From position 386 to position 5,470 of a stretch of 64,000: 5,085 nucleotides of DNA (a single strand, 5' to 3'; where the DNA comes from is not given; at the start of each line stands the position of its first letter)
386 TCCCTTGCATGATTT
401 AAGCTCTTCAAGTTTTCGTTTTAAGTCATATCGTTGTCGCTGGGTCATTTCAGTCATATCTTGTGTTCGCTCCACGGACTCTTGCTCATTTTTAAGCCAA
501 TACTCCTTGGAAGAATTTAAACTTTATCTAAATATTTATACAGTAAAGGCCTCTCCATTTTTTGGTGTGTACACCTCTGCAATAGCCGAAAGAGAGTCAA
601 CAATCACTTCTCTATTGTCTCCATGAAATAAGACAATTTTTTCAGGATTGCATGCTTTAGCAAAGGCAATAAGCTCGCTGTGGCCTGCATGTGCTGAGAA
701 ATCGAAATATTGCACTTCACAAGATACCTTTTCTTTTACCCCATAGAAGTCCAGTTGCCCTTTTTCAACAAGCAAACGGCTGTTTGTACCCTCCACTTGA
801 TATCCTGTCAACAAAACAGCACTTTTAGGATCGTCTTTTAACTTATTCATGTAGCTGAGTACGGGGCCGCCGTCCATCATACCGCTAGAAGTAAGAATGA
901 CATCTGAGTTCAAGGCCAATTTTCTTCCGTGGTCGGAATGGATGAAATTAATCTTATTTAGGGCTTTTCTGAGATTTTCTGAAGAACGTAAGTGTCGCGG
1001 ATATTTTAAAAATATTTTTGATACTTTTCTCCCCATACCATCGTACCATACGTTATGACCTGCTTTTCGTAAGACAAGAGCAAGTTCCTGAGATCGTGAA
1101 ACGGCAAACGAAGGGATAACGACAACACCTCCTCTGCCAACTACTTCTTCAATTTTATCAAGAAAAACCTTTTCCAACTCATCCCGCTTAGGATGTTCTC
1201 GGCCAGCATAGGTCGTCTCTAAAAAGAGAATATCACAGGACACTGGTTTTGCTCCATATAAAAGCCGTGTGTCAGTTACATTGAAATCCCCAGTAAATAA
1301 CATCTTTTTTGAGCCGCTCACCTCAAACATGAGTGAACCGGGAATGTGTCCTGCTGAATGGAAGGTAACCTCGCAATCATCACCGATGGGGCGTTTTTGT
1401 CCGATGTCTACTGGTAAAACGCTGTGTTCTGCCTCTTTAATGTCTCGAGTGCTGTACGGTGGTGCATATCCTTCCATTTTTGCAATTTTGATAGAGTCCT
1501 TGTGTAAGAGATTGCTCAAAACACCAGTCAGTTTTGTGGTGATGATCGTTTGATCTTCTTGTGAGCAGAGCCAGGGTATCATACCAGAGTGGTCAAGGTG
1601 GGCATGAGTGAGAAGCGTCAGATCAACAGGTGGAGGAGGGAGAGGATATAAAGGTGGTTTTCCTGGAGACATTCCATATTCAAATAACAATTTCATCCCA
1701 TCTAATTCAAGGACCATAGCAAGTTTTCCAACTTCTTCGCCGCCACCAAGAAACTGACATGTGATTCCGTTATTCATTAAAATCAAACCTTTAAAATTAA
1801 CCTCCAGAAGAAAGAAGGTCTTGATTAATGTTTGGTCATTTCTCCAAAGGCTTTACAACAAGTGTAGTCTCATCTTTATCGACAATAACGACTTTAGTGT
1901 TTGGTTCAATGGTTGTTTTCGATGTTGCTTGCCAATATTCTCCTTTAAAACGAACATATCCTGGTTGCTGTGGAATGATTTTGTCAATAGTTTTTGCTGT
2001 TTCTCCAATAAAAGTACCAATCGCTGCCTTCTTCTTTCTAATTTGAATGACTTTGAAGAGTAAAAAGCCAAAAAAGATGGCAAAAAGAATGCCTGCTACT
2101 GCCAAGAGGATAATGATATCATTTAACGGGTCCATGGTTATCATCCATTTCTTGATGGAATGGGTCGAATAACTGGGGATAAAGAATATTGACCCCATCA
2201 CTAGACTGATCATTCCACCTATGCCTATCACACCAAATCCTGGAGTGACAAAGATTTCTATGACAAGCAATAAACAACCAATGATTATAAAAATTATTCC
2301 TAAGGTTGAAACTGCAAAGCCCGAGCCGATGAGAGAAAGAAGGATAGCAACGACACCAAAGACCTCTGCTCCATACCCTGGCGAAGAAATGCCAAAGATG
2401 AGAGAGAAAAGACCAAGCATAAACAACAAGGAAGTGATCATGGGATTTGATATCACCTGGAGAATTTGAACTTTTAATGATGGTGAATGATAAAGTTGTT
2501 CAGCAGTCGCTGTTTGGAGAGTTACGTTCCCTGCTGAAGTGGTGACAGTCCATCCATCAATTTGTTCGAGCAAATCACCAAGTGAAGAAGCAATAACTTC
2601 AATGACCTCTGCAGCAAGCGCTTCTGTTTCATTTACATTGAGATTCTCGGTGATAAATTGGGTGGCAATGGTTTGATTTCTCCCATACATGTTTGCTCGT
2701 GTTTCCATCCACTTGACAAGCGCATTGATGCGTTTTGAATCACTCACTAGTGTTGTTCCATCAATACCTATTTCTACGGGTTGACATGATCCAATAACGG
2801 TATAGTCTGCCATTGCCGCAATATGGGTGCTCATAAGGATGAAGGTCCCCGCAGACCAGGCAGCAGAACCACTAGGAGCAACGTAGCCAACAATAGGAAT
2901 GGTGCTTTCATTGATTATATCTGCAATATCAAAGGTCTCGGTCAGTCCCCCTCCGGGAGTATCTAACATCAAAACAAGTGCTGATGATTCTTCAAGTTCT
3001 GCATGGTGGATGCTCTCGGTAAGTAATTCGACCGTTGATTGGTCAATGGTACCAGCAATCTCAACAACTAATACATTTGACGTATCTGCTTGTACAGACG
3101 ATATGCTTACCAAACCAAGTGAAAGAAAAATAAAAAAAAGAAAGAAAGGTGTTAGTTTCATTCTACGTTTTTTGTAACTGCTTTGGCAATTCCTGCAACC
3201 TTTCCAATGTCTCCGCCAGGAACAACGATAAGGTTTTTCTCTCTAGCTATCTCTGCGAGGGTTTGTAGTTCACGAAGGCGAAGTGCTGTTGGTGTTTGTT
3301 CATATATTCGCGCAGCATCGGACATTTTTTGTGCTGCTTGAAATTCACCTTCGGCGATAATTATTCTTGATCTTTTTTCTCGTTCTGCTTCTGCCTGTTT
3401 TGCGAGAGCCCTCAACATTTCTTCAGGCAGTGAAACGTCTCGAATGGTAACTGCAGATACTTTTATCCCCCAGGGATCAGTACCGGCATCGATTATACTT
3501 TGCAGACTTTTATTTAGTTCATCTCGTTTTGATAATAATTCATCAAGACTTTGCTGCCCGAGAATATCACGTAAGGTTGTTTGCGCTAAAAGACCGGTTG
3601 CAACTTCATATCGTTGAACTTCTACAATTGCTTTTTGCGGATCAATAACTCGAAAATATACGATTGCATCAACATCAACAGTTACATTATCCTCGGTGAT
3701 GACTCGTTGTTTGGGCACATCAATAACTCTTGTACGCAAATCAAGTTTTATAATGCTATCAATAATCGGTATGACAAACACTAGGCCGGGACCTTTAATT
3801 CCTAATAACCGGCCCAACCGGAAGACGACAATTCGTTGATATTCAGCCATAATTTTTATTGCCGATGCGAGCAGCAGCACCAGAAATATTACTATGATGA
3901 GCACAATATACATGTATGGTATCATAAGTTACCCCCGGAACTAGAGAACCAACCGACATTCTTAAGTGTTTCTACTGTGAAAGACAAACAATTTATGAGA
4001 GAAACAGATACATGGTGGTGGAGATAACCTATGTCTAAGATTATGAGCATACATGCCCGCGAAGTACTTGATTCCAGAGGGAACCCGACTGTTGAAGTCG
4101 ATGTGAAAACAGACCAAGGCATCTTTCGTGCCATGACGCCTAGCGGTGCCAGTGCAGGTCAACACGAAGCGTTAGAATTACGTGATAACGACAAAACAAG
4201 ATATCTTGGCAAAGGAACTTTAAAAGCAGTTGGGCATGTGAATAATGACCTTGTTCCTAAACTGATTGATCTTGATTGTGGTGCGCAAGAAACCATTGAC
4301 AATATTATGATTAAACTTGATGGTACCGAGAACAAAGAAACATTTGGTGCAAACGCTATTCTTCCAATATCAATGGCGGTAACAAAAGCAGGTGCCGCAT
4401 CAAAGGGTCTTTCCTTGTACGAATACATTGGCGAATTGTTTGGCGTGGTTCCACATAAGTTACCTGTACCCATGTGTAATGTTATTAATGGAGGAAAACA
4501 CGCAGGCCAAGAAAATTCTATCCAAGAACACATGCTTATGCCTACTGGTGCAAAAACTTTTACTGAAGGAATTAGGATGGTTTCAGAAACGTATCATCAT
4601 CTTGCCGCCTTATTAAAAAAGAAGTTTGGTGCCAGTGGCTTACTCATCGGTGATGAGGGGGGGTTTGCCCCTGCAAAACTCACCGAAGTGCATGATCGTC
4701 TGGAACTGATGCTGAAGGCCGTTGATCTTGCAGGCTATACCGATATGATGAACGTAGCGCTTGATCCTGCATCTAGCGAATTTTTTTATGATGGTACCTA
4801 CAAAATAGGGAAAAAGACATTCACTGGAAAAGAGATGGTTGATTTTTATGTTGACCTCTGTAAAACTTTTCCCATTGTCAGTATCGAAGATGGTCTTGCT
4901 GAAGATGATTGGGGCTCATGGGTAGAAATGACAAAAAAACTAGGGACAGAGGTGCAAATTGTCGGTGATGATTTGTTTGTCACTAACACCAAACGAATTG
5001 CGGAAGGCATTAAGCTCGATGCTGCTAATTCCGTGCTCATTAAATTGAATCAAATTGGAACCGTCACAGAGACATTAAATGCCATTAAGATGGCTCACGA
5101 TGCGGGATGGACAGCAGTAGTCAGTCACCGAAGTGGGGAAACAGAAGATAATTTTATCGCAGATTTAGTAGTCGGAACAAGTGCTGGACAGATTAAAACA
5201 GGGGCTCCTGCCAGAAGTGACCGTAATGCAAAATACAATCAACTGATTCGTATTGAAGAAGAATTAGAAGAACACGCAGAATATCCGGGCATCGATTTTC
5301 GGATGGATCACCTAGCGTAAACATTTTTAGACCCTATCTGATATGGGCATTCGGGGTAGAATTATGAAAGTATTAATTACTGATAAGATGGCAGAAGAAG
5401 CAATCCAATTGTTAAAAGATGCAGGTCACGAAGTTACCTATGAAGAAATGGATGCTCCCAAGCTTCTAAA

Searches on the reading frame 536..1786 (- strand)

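Call 80: search_protein_families(library=pfam, proteins=[window:536-1786:-], max_evalue=0.000001)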
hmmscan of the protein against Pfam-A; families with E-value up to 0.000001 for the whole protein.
window:536-1786:- (416 aa): 4 families
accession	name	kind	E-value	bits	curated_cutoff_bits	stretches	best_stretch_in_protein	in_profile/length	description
PF10996.14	Beta-Casp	-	9.6e-16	58.8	27.7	1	233-337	2-118/120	Beta-Casp domain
PF07521.17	RMMBL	-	1.3e-11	44.8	21.6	1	353-393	3-44/63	Zn-dependent metallo-hydrolase RNA specificity domain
PF00753.33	Lactamase_B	-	2.3e-11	44.4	22.7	1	23-216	8-193/196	Metallo-beta-lactamase superfamily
PF12706.13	Lactamase_B_2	-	3.9e-08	33.6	27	1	48-198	21-171/200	Beta-lactamase superfamily domain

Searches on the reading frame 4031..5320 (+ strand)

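Call 80: search_protein_families(library=pfam, proteins=[window:4031-5320:+], max_evalue=0.000001)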
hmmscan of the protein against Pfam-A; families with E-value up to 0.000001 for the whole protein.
window:4031-5320:+ (429 aa): 2 families
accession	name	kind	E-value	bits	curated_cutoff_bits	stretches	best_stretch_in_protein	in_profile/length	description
PF00113.28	Enolase_C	-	1.7e-120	402.3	21.5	1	143-425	3-294/296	Enolase, C-terminal TIM barrel domain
PF03952.21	Enolase_N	-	9.2e-55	184.8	35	1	4-133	1-131/131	Enolase, N-terminal domain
